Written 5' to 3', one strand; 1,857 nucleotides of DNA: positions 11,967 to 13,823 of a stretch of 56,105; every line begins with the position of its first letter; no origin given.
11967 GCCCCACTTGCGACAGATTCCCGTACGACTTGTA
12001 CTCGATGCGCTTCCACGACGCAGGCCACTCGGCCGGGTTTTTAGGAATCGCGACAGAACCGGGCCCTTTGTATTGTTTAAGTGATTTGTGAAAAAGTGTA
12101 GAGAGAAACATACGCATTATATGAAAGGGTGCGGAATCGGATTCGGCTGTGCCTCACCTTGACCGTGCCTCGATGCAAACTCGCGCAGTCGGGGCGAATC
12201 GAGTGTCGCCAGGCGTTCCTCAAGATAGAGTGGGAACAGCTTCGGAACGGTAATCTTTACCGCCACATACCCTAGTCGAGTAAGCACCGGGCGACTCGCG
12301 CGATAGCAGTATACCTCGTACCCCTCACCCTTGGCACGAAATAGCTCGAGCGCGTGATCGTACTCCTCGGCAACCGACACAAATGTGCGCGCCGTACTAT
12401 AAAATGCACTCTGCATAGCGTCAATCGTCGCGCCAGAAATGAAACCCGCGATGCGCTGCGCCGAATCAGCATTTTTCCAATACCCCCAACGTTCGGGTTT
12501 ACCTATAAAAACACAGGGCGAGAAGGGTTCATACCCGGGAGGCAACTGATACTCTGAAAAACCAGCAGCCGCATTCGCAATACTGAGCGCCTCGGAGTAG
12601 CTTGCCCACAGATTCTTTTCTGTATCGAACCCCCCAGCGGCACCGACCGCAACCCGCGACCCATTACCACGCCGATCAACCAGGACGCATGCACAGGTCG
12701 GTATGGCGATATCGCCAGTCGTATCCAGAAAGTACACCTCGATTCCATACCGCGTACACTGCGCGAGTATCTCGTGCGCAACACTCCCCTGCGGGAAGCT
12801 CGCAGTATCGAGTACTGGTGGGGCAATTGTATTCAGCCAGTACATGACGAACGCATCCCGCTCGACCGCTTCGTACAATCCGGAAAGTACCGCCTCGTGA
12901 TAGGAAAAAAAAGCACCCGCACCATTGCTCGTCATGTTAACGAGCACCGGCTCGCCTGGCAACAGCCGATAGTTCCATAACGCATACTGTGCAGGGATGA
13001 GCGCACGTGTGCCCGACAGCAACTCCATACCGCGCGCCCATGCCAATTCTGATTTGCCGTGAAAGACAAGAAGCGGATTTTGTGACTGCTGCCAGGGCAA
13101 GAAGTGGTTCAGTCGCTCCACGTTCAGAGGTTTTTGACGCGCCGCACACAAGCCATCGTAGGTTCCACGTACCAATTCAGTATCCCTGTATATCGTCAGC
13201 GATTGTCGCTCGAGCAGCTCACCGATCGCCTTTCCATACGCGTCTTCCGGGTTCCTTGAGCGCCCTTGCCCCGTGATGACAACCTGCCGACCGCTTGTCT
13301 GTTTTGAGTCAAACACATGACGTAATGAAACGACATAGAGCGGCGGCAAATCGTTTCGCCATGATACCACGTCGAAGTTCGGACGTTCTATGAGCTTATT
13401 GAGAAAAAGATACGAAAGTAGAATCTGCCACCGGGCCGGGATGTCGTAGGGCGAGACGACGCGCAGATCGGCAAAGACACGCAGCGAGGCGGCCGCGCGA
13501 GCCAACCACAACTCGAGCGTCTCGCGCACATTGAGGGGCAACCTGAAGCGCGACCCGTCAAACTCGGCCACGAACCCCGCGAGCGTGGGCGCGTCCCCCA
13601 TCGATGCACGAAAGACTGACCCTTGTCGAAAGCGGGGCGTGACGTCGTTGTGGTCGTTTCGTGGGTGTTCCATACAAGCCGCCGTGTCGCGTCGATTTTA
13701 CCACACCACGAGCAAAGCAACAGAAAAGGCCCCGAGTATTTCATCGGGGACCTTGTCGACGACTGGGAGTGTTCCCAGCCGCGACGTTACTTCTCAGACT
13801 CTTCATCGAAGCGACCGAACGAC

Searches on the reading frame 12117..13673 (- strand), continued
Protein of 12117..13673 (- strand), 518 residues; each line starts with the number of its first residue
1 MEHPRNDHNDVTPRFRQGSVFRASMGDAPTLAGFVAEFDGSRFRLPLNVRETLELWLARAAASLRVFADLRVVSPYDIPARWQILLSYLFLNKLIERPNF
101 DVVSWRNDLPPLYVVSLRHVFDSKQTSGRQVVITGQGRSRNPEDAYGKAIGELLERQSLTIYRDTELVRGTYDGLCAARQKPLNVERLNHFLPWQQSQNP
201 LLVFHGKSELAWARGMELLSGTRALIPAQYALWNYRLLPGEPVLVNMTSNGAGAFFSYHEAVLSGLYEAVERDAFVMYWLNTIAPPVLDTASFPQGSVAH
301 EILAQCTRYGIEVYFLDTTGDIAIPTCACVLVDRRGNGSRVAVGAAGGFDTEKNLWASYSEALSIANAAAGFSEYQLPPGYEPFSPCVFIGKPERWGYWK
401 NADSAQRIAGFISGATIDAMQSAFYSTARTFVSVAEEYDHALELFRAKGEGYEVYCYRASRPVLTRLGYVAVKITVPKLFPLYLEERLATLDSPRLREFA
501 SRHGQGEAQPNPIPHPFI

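Call 66: fold_search(model_id=the predicted structure, library=pdb)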
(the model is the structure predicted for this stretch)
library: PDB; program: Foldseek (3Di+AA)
matches with E <= 10: 273; with E <= 0.001: 41
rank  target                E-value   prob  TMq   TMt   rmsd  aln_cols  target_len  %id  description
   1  4v1v_A                4.8e-20  1.00  0.63  0.45   5.1       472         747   19  Heterocyclase in complex with substrate and Cofactor (released 2015-01-14)
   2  7u58_B                1.3e-19  1.00  0.59  0.49   6.1       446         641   19  YcaO-mediated ATP-dependent peptidase activity in ribosomal peptide biosynthesis (released 2022-11-02)
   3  7u58_A                6.4e-19  1.00  0.61  0.50   5.6       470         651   18  YcaO-mediated ATP-dependent peptidase activity in ribosomal peptide biosynthesis (released 2022-11-02)
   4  4v1t_A                7.0e-18  1.00  0.63  0.45   4.7       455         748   18  Heterocyclase in complex with substrate and Cofactor (released 2015-01-14)
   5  4v1v_B                7.8e-18  1.00  0.62  0.44   6.1       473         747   19  Heterocyclase in complex with substrate and Cofactor (released 2015-01-14)
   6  4v1u_A                9.2e-18  1.00  0.64  0.45   4.6       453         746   19  Heterocyclase in complex with substrate and Cofactor (released 2015-01-14)
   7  4bs9                  1.6e-17  1.00  0.55  0.42  16.4       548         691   19  Structure of the heterocyclase TruD (released 2013-11-06)
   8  4v1t_B                1.7e-17  1.00  0.62  0.44   4.9       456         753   19  Heterocyclase in complex with substrate and Cofactor (released 2015-01-14)
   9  4v1u_B                1.8e-17  1.00  0.64  0.46   4.9       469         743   19  Heterocyclase in complex with substrate and Cofactor (released 2015-01-14)
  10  6pe3                  4.0e-16  1.00  0.58  0.78   4.3       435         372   16  Structure of YcaO enzyme from Methanocaldococcus jannaschii in complex with ATP (released 2020-01-08)
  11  6peu_B                9.7e-16  1.00  0.60  0.78   4.2       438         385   17  Structure of YcaO enzyme from Methanocaldococcus jannaschii in complex with peptide (released 2019-11-06)
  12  6peu_A                7.9e-15  1.00  0.55  0.73   5.3       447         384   16  Structure of YcaO enzyme from Methanocaldococcus jannaschii in complex with peptide (released 2019-11-06)
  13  6peu_C                1.9e-14  1.00  0.56  0.74   4.7       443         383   17  Structure of YcaO enzyme from Methanocaldococcus jannaschii in complex with peptide (released 2019-11-06)
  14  6cib_A                2.3e-14  1.00  0.51  0.70   5.1       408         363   18  The structure of YcaO from Methanopyrus kandleri bound with AMPPCP and Mg2+ (released 2018-03-21)
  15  6cib_C                7.7e-14  1.00  0.50  0.69   5.5       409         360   17  The structure of YcaO from Methanopyrus kandleri bound with AMPPCP and Mg2+ (released 2018-03-21)
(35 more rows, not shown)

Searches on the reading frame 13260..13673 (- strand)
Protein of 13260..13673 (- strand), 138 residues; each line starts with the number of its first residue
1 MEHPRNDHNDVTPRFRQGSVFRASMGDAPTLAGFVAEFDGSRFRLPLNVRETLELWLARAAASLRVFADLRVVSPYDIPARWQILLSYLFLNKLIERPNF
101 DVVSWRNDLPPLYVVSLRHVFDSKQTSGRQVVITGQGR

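Call 86: search_solved_structures(query=A9, max_evalue=10)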
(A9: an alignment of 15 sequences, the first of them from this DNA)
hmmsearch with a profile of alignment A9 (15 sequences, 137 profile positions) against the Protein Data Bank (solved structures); distinct sequences matched with E-value up to 10: 0.

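Call 87: search_protein_families(library=pfam, alignment_id=A9, max_evalue=1)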
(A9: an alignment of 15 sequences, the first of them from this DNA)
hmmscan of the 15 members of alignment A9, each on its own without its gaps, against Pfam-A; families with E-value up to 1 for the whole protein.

A. member 1, seq(138 aa): 0 families

B. families by the number of members that match (of 15 scanned): 0 families
